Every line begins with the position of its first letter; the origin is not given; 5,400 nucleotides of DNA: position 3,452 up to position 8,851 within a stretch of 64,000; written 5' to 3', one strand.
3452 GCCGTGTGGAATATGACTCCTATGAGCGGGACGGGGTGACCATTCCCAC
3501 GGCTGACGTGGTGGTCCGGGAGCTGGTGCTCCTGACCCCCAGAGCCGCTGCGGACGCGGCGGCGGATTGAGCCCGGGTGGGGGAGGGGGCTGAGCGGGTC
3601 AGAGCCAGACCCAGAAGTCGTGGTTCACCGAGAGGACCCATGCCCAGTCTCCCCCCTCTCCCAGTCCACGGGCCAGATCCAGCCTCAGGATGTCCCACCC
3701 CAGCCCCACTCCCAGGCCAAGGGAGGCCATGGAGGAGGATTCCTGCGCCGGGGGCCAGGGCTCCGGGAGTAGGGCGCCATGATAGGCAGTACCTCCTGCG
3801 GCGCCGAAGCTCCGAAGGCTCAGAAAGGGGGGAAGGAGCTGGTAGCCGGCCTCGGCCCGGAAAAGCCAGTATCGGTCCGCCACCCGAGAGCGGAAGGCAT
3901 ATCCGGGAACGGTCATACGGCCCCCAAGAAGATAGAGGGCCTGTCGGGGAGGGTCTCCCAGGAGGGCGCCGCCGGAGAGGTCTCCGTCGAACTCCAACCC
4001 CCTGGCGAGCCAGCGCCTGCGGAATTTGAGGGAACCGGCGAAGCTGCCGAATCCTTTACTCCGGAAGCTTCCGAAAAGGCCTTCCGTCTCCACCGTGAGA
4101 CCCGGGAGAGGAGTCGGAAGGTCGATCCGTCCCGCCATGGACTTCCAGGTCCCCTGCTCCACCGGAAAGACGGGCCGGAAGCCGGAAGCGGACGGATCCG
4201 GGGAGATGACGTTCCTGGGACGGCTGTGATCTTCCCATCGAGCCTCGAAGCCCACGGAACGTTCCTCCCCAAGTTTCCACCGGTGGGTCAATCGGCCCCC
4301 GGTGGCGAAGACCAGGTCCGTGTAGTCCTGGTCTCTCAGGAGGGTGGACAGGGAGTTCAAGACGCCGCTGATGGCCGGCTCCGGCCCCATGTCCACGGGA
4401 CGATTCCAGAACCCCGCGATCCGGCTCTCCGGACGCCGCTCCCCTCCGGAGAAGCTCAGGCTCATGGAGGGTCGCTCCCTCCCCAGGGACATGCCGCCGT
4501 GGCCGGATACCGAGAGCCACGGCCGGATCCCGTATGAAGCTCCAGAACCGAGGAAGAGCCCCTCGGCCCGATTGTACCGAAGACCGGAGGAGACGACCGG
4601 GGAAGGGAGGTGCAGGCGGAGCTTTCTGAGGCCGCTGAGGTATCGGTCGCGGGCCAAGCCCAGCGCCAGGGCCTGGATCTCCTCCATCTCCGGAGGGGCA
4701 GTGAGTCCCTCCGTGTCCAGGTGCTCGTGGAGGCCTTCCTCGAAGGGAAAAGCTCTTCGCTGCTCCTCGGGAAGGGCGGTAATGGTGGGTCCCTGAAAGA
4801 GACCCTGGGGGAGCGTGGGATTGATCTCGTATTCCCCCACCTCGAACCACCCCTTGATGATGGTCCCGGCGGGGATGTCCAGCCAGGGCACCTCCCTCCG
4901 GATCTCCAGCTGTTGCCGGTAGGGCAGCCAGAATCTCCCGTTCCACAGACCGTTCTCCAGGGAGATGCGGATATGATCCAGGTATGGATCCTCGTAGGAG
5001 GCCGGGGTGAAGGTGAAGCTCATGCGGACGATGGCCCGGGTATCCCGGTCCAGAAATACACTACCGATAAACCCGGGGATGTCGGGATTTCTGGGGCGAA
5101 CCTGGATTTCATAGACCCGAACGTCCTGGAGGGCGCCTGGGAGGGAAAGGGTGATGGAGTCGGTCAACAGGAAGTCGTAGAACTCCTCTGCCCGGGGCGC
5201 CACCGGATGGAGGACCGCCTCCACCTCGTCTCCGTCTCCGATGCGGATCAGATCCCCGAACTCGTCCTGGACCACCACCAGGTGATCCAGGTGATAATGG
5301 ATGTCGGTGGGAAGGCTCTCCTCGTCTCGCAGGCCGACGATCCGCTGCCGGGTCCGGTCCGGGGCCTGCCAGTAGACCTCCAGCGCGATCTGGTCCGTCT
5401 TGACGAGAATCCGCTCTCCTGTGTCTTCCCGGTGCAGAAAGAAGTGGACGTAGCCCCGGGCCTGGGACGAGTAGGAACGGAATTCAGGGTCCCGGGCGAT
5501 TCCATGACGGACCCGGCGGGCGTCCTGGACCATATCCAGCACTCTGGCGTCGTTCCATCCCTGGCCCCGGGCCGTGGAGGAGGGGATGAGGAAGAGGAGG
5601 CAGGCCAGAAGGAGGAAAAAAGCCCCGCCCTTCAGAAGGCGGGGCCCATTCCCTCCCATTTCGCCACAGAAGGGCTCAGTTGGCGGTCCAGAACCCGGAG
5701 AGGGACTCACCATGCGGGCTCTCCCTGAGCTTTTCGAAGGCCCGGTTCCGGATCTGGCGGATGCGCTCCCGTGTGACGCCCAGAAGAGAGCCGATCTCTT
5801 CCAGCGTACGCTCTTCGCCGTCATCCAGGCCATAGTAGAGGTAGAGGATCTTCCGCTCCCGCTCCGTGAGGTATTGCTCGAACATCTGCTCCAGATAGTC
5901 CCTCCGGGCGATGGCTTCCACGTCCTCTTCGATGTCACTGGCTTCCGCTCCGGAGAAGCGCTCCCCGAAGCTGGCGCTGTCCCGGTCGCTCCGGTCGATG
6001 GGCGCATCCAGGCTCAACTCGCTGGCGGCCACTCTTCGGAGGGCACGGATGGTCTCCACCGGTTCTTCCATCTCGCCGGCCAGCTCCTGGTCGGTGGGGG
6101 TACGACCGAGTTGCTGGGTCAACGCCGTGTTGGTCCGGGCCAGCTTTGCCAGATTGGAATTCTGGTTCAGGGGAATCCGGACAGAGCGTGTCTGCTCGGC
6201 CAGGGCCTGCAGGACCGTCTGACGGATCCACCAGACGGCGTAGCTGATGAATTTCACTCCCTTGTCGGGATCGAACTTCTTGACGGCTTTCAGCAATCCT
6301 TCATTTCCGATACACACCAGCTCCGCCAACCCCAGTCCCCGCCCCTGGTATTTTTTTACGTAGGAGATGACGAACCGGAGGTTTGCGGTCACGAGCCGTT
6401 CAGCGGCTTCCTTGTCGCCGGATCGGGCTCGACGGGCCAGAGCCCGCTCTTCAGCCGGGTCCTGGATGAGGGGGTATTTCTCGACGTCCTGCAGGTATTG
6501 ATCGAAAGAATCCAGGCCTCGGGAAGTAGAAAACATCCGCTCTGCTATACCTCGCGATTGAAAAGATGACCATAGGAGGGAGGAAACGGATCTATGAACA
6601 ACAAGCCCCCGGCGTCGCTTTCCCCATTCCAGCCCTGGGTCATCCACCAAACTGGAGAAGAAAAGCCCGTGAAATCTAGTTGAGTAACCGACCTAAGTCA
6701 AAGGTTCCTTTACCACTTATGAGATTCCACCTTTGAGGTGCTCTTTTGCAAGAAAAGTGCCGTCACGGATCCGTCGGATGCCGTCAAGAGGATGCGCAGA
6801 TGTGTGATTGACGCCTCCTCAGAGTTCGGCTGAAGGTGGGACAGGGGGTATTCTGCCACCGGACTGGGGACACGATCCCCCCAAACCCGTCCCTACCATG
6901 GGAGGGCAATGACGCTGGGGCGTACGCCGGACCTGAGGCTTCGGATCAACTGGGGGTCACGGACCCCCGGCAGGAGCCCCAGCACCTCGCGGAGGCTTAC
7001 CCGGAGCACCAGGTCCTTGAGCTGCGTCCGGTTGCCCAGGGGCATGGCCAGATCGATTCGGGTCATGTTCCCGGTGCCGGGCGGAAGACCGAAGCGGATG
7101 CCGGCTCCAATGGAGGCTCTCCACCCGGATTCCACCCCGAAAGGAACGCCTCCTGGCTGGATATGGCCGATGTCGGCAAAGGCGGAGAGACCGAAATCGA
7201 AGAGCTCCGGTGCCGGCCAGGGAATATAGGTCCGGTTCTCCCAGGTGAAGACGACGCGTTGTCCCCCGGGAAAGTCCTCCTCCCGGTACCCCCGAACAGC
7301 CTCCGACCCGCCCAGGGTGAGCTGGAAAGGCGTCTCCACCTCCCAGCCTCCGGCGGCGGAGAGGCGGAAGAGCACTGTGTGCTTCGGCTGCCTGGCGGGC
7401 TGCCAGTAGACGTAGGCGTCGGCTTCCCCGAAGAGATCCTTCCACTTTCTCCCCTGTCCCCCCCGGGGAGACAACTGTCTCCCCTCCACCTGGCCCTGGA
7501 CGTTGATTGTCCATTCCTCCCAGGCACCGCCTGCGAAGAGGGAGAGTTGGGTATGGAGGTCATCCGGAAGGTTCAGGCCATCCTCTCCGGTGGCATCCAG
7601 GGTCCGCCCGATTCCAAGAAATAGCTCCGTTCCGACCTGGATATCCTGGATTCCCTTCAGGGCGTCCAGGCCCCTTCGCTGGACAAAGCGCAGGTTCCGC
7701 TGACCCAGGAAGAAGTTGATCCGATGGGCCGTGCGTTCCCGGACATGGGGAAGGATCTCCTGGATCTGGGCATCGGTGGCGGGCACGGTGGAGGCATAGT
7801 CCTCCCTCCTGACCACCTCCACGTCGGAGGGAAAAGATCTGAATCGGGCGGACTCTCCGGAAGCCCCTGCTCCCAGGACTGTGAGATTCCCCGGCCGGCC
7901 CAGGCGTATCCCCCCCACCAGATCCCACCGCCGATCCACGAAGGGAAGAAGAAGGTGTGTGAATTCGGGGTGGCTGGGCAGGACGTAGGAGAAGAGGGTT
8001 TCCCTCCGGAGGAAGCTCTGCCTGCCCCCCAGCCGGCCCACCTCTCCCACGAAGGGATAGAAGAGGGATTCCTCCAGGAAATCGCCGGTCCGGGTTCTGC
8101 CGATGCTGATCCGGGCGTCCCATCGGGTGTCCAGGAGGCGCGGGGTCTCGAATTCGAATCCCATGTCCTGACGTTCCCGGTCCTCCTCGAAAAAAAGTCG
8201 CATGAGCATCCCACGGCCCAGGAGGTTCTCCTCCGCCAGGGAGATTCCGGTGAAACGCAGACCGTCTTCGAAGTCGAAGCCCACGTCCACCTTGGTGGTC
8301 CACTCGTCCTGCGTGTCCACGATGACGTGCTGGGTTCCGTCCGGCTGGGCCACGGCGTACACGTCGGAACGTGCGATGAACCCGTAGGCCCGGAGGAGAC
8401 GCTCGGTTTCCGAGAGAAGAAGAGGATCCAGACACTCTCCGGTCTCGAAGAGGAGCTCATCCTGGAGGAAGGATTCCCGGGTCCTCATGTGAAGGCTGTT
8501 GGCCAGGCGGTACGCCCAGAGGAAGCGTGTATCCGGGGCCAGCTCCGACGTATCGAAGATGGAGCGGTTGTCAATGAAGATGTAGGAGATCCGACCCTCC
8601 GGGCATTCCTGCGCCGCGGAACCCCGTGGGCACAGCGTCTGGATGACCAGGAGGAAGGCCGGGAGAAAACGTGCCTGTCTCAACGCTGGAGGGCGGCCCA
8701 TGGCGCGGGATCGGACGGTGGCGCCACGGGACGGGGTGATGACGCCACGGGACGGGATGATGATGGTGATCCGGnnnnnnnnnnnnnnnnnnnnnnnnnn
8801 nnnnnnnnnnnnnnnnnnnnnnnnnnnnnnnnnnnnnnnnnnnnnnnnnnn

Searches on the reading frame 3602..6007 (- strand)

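Call 64: search_protein_families(library=pfam, proteins=[window:3602-6007:-], max_evalue=0.00001)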
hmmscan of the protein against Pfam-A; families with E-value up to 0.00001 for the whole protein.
window:3602-6007:- (802 aa): 1 family
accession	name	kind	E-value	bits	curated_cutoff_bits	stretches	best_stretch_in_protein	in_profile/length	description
PF18939.6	DUF5686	-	6e-10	38.6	39.2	1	264-376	115-221/669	Family of unknown function (DUF5686)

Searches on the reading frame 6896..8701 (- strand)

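Call 64: search_protein_families(library=pfam, proteins=[window:6896-8701:-], max_evalue=0.00001)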
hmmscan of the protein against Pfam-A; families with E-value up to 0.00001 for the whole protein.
window:6896-8701:- (602 aa): 1 family
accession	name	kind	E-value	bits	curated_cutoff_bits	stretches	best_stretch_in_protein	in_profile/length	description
PF01103.29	Omp85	-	4.2e-10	40.1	24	1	462-559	200-310/325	Omp85 superfamily domain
